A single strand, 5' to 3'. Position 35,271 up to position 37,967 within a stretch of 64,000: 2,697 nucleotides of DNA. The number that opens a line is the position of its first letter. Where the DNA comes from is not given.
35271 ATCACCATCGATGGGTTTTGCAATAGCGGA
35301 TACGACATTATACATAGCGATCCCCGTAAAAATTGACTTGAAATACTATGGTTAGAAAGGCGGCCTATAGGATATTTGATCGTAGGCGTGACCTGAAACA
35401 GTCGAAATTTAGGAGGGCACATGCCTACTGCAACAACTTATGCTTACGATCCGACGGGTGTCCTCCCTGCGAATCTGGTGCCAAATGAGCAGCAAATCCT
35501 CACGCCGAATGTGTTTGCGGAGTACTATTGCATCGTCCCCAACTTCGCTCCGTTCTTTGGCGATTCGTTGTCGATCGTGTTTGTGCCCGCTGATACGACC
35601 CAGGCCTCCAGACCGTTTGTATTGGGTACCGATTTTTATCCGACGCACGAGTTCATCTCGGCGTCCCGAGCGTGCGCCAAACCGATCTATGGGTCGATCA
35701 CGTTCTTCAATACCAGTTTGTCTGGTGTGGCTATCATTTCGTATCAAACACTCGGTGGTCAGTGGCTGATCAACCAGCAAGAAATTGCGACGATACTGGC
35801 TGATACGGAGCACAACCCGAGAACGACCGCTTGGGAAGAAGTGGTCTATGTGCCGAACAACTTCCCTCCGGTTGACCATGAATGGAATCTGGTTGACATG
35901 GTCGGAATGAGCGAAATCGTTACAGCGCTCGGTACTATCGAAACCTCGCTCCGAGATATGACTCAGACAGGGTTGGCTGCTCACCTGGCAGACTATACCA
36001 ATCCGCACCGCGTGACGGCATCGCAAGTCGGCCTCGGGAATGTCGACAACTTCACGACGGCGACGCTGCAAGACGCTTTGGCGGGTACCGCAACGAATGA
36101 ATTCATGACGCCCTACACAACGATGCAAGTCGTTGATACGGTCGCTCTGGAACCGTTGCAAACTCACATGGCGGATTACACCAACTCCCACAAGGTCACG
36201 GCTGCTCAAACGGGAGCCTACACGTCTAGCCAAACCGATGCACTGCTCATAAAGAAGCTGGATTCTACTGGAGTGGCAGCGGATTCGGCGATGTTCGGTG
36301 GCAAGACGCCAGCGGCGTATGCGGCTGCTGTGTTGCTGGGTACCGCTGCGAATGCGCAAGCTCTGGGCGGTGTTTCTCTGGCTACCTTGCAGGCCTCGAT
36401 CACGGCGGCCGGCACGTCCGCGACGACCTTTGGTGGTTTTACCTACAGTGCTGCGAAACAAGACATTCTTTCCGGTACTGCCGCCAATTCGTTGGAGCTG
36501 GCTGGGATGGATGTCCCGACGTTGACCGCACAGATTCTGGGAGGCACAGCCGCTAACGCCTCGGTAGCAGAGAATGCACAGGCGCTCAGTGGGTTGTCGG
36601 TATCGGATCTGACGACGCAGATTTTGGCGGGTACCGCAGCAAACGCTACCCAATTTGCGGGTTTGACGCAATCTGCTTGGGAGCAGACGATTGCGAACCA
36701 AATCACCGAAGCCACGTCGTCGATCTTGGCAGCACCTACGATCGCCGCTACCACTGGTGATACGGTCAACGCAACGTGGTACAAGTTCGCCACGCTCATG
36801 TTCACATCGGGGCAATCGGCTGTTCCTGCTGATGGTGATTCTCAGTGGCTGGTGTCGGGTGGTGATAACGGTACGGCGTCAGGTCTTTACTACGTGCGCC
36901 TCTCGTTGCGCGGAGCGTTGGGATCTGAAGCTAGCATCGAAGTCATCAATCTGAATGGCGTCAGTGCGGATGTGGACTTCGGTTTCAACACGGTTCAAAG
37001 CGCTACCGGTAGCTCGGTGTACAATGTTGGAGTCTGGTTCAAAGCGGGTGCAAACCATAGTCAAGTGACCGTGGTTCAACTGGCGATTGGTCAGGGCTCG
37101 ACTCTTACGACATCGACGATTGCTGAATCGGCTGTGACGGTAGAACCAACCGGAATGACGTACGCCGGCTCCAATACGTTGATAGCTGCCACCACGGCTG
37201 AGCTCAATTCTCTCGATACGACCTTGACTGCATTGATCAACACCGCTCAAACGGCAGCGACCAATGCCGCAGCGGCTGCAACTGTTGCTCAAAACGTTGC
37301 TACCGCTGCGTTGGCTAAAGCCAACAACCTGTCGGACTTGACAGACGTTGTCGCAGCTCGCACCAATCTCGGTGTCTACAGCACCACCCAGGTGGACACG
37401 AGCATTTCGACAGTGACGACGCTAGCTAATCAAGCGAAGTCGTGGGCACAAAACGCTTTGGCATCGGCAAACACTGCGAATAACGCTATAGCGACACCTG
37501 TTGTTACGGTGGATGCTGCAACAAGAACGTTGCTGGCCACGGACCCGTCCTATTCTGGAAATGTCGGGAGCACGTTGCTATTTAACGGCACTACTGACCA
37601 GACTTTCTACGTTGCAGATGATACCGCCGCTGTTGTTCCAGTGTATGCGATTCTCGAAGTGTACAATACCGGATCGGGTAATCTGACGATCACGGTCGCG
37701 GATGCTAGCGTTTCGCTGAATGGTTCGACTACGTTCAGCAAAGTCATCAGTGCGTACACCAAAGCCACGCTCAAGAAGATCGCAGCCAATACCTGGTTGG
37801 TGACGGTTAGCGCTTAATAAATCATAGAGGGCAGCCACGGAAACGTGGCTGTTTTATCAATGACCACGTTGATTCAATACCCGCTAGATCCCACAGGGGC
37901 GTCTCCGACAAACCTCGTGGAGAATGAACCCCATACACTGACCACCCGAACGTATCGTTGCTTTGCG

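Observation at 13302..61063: Genome-wide family of intergenic hairpins followed by TATG(A/C/T) on the transcribed strand instead of a U-tract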

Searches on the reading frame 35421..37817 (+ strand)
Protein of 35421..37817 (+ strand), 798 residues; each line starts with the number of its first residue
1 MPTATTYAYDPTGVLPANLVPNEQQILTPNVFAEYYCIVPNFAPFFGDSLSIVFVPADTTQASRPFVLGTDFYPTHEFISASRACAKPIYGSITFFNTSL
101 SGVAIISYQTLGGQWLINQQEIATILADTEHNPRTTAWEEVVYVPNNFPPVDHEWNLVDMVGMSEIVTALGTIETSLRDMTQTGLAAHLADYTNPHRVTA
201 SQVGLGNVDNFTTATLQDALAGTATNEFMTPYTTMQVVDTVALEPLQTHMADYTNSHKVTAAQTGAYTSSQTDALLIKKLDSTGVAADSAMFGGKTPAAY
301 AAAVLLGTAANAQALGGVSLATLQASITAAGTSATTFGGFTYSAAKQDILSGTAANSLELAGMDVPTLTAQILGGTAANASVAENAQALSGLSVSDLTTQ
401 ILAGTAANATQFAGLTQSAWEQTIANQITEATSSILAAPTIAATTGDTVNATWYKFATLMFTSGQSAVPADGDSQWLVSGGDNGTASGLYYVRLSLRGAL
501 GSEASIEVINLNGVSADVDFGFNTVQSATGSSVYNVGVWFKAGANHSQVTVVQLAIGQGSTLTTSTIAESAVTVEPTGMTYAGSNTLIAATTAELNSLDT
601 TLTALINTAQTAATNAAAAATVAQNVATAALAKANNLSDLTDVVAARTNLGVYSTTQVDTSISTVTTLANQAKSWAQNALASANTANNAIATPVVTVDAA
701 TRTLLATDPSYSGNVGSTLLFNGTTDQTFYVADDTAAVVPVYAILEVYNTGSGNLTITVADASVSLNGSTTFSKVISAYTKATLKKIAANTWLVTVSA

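Call 11: search_protein_families(library=pfam, proteins=[window:35421-37817:+], max_evalue=0.01)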
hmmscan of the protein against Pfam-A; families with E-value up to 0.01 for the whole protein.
window:35421-37817:+ (798 aa): 0 families

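Call 12: search_protein_families(library=phrogs, proteins=[window:35421-37817:+], max_evalue=0.00001)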
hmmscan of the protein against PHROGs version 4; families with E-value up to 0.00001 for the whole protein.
window:35421-37817:+ (798 aa): 14 families
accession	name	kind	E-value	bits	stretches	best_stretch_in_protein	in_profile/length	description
phrog_2163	-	head and packaging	8.7e-68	230.8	1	1-539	6-548/574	virion structural protein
phrog_13857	-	tail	4.4e-59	201.7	1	4-688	6-661/743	tail protein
phrog_28376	-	unknown function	2.8e-50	172.4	2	4-210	5-216/690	-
phrog_7557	-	head and packaging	8.2e-21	74.5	1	7-195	3-182/1221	virion structural protein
phrog_7449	-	unknown function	4.1e-20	72.2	1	28-179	15-159/1714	-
phrog_3573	-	unknown function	4.2e-14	52.6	1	106-240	3-110/1001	-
phrog_34368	-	unknown function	2.7e-13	50.7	1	161-240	84-162/344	-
phrog_19279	-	other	2.5e-12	46.9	1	183-236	373-426/794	phosphodiesterase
phrog_32939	-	unknown function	7.5e-12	46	1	172-238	34-99/497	-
phrog_11029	-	tail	5.9e-11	41.9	1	169-240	23-94/892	tail protein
phrog_5793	-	unknown function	2.7e-09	37.2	1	184-239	374-429/581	-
phrog_35034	-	unknown function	3.2e-08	34.4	1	183-236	60-113/242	-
phrog_2126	-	tail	1.4e-06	29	0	216-280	147-220/459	tail fiber protein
phrog_25620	-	tail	6.7e-06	26.6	1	180-218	250-288/348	tail collar fiber protein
